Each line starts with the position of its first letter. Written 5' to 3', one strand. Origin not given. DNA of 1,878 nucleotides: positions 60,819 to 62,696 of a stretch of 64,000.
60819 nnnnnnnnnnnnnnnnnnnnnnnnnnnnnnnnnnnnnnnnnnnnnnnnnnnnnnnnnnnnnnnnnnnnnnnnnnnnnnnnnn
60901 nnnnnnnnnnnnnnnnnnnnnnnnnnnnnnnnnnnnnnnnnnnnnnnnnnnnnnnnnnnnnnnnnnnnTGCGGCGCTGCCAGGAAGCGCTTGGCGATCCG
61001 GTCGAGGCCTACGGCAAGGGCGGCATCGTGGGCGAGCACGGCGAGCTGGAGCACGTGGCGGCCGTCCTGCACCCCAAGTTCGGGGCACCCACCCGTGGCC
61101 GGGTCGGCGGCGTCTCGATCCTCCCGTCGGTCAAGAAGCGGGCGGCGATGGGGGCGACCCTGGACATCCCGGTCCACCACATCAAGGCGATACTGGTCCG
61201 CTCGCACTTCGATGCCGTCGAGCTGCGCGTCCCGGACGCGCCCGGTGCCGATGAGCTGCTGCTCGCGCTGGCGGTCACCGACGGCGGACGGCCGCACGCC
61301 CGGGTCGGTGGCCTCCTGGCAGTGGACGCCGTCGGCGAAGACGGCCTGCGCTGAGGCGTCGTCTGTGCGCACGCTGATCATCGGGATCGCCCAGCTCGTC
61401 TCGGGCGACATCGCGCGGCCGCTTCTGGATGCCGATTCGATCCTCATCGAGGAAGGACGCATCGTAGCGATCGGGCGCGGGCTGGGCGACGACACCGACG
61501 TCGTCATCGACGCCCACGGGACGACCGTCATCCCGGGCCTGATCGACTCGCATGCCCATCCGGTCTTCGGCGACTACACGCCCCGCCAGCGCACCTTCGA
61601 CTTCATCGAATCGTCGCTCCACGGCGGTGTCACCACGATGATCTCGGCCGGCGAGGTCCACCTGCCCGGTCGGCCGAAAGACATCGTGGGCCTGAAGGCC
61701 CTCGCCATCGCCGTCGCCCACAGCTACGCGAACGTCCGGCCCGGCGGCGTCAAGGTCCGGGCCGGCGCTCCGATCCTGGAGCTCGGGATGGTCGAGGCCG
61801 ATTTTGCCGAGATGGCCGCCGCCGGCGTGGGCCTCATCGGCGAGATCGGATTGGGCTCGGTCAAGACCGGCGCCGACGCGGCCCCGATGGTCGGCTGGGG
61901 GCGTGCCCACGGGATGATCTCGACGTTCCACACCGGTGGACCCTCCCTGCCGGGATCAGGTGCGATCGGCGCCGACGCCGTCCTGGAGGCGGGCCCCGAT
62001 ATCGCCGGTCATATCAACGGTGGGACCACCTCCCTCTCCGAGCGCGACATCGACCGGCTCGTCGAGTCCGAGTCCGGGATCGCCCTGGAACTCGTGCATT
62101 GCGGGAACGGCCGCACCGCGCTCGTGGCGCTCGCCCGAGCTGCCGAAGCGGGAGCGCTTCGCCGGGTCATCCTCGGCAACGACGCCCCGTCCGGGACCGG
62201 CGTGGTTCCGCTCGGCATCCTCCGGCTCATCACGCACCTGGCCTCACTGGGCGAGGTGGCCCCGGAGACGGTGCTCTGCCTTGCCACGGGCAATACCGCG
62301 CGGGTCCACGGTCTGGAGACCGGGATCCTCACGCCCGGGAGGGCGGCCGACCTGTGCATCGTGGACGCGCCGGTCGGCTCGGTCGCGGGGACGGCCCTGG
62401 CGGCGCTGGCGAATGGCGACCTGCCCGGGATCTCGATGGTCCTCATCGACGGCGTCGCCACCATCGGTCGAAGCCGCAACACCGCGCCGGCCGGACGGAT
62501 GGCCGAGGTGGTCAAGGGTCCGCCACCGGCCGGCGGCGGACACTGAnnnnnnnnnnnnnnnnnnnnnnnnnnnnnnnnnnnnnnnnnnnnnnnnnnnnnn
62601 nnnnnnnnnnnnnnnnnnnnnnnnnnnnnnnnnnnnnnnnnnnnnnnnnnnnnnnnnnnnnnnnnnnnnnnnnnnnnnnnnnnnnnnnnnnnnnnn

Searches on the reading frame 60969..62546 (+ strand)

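Call 45: search_protein_families(library=pfam, proteins=[window:60969-62546:+], max_evalue=0.0001)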
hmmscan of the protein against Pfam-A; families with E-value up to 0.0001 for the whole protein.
window:60969-62546:+ (525 aa): 2 families
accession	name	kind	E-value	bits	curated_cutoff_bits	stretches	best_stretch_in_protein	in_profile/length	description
PF01979.26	Amidohydro_1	-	1.9e-11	44.3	25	1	357-495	202-342/345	Amidohydrolase family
PF07969.17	Amidohydro_3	-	4.3e-11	43.4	29.7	2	387-495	358-468/472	Amidohydrolase family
